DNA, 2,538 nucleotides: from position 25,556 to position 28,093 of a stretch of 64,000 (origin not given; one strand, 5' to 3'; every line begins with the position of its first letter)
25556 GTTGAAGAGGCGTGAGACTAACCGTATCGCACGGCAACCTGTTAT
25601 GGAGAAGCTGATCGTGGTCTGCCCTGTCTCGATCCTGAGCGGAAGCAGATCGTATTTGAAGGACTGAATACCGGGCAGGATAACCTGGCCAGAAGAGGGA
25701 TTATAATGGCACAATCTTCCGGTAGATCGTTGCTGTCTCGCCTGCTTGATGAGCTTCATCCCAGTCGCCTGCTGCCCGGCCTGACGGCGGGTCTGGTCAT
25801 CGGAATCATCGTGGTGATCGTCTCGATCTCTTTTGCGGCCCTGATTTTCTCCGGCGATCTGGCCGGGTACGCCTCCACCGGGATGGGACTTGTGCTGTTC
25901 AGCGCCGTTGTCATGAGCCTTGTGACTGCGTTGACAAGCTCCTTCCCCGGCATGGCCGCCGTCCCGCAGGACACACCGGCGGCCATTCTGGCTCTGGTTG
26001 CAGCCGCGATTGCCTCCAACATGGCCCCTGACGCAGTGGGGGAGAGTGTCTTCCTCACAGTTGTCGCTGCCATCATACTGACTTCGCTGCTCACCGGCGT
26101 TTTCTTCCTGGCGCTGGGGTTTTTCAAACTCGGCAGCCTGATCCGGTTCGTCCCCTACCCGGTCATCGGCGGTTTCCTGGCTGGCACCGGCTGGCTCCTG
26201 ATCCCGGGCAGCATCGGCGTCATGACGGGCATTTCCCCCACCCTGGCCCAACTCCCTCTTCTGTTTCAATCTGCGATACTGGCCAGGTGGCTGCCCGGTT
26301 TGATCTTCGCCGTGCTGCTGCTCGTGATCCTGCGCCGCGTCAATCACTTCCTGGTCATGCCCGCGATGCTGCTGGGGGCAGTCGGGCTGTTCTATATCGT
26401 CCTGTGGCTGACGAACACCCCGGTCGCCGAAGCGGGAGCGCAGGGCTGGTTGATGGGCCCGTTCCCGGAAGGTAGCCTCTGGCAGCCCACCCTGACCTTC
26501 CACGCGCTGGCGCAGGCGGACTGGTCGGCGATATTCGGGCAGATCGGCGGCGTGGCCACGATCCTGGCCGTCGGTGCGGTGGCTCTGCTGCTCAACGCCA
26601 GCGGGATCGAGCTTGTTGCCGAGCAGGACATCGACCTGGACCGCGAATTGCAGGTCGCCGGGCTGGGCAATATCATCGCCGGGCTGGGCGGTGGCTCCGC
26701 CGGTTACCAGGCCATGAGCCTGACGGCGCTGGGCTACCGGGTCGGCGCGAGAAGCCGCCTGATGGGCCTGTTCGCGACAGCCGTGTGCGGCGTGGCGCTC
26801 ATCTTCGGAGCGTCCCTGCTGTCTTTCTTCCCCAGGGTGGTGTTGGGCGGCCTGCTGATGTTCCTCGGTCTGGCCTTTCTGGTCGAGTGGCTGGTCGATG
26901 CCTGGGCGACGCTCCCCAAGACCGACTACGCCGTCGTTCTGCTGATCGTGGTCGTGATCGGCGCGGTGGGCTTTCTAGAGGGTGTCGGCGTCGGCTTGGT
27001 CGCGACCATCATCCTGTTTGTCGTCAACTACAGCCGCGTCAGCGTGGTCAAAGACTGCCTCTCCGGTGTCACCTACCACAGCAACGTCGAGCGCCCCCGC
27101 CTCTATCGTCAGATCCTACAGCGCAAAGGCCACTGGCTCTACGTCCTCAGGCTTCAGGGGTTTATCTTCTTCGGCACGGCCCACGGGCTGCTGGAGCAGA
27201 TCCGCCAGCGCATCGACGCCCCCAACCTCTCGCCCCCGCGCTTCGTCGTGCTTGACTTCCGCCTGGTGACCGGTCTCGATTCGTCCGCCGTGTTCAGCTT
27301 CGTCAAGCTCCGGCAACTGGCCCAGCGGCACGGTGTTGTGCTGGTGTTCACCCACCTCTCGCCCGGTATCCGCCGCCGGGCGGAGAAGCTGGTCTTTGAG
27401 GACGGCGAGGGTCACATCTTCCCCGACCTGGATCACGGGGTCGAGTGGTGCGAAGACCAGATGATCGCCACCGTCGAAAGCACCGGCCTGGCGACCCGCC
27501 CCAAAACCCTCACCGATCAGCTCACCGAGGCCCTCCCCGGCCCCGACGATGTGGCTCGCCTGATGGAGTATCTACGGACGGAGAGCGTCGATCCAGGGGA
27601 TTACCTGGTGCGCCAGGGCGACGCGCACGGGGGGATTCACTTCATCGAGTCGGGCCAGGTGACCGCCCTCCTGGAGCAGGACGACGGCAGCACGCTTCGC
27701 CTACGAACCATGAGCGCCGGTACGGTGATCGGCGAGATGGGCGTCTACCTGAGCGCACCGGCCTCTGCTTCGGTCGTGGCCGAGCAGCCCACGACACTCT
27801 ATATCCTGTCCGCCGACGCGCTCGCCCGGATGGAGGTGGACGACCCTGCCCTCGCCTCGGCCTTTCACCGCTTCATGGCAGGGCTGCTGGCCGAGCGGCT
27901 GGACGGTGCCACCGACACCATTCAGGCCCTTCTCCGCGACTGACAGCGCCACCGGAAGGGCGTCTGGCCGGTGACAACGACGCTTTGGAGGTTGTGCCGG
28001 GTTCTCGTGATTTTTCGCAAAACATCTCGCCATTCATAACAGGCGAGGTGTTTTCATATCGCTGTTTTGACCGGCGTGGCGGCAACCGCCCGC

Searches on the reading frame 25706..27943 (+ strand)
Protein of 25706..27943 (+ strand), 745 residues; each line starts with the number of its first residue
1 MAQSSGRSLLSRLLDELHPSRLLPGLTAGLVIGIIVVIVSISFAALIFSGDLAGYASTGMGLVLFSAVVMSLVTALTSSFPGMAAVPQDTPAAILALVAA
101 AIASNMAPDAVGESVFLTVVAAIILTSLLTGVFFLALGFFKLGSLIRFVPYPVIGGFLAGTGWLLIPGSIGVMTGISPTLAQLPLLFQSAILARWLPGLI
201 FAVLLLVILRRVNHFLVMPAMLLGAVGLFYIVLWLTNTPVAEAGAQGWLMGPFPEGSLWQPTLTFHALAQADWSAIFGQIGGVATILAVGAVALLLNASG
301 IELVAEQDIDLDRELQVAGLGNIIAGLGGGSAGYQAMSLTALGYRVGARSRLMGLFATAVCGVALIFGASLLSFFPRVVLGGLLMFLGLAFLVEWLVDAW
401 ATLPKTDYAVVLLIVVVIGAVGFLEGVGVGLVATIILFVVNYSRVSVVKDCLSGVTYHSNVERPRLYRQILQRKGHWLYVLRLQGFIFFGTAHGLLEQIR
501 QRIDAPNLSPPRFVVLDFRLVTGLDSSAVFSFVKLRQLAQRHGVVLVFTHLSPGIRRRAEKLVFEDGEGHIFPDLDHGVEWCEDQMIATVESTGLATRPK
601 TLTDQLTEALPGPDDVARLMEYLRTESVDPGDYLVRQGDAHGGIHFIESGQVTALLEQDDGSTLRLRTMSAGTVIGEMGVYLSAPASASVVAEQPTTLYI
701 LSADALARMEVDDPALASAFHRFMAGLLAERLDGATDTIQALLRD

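Call 41: search_protein_families(library=pfam, proteins=[window:25706-27943:+], max_evalue=0.00001)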
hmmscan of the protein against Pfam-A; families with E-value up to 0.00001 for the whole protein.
window:25706-27943:+ (745 aa): 4 families
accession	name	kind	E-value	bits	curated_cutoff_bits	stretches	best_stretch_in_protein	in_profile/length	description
PF00916.26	Sulfate_transp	-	4.3e-35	121.6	23.2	1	26-412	5-378/380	Sulfate permease family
PF00027.35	cNMP_binding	-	1.9e-15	57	27.5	1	626-709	2-85/89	Cyclic nucleotide-binding domain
PF01740.26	STAS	-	7.9e-15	55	22.6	1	472-576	6-104/106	STAS domain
PF13466.11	STAS_2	-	1.1e-06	29.2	29.2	1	481-559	1-74/80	STAS domain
